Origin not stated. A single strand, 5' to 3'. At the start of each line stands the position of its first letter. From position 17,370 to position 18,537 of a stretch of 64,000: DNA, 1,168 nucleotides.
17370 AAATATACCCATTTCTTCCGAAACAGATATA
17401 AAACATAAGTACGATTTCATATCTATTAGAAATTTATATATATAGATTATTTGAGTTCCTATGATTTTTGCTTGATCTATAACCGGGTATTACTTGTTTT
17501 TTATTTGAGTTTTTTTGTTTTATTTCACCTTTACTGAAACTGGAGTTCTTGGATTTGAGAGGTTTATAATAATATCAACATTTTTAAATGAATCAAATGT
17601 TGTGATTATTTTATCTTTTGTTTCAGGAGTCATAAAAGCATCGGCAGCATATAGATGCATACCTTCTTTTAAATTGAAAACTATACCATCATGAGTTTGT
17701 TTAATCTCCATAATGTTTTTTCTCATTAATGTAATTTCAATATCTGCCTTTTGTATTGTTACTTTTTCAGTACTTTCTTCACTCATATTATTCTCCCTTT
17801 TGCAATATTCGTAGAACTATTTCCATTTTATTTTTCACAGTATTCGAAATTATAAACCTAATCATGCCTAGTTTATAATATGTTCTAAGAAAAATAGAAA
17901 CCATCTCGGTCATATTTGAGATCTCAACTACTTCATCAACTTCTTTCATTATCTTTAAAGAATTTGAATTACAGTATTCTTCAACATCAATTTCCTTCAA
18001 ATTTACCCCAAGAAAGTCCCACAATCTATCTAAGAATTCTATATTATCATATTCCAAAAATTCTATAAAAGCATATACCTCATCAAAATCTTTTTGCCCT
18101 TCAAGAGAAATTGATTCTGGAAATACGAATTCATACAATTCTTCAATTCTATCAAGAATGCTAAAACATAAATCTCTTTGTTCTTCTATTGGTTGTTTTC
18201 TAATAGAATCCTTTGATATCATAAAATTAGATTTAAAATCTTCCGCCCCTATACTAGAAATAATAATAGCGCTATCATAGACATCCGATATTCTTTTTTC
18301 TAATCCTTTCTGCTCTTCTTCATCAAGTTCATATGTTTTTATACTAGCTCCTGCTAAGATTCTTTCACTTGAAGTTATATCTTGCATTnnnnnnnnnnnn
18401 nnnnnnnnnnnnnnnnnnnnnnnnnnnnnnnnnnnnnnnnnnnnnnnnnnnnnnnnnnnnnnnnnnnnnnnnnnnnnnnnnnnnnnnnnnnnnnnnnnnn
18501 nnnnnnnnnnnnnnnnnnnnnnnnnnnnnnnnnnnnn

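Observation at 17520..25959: Adjacent full-length beta and compact beta' RNA polymerase genes in a T4-like phage context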

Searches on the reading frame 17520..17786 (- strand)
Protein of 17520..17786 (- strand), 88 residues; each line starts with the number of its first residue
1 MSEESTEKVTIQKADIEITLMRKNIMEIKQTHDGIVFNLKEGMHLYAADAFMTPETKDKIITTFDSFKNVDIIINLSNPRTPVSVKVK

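Call 4: search_protein_families(library=pfam, proteins=[window:17520-17786:-], max_evalue=0.01)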
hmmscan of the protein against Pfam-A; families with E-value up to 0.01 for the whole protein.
window:17520-17786:- (88 aa): 0 families

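Call 9: search_protein_families(library=phrogs, proteins=[window:17520-17786:-], max_evalue=0.001)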
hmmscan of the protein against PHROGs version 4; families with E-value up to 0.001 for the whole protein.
window:17520-17786:- (88 aa): 0 families
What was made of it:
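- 17520..17786 (-): 88-aa conserved protein of unknown function, the last gene of the operon. No Pfam or PHROG match (calls 4, 9).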

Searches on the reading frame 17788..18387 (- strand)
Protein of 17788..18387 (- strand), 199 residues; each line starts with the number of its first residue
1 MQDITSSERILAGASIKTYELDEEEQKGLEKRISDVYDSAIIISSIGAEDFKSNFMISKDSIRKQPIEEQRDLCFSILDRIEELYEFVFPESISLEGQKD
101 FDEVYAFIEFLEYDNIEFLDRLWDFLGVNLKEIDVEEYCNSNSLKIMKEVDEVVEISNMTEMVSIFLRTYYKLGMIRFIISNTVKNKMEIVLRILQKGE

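Call 4: search_protein_families(library=pfam, proteins=[window:17788-18387:-], max_evalue=0.01)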
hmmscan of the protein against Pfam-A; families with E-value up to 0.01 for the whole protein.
window:17788-18387:- (199 aa): 0 families

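Call 9: search_protein_families(library=phrogs, proteins=[window:17788-18387:-], max_evalue=0.001)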
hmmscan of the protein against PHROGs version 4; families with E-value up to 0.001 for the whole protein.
window:17788-18387:- (199 aa): 0 families

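Call 40: search_solved_structures(query=A3, max_evalue=10)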
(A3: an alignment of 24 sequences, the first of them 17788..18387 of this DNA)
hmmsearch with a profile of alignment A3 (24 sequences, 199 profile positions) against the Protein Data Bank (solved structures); distinct sequences matched with E-value up to 10: 3.
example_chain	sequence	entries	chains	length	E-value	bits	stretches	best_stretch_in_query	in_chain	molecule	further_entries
6xg8_A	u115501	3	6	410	0.13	15.1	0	45-108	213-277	Mutator family transposase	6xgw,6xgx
5j4a_A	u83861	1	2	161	0.63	12.9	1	131-192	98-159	tRNA nuclease CdiA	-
4ob1_A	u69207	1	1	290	0.65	12.8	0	66-92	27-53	Cobalt-containing nitrile hydratase subunit alpha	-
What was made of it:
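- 17788..18387 (-): 199-aa acidic protein, predicted all-helical, conserved, function unknown. No PDB, Pfam or PHROG match (calls 4, 9, 40).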

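Call 91: find_homologous_proteins(query=window:17788-18387:-, max_evalue=0.001)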
Query window:17788-18387:- (199 aa): 6 proteins with E <= 0.001 among 181 candidates.
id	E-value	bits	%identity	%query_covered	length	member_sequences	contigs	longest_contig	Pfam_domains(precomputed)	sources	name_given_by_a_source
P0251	3.4e-119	413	100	100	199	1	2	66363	-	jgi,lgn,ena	-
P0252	1.4e-64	236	58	95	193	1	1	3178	-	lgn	-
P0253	7.7e-29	119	36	96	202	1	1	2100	-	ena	-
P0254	1.9e-28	118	36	96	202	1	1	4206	-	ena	-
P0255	4.2e-28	117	35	96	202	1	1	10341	-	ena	-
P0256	9.5e-28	116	36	96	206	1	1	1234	-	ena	-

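Call 99: predict_structure(alignment_id=A7)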
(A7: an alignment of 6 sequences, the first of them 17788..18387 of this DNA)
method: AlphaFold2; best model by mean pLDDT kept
length: 199 residues; sequences in the alignment: 6
mean_pLDDT: 50.7   pTM: 0.44
mean pLDDT of the five models: 50.7, 48.9, 40.8, 39.4, 37.7
residues with pLDDT >= 90: 0; 70-90: 46; 50-70: 39; < 50: 114
segments of 3 or more residues with pLDDT < 50: 1-21, 29-35, 114-199
pLDDT, mean of each block of 10 residues (from residue 1): 27 30 51 56 75 74 82 79 59 66 67 46 39 44 43 39 36 38 32 30
secondary structure, 60 per line:
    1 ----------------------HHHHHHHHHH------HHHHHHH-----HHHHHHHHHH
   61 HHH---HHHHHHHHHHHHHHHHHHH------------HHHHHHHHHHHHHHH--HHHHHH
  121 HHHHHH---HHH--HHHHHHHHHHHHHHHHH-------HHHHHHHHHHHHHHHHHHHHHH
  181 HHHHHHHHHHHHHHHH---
elements in order: H23-32 H39-45 H51-63 H67-85 H98-112 H115-126 H135-151 H159-196
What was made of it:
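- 17788..18387 (-): The AF2 model is unusable at pLDDT 50.7 (call 99).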
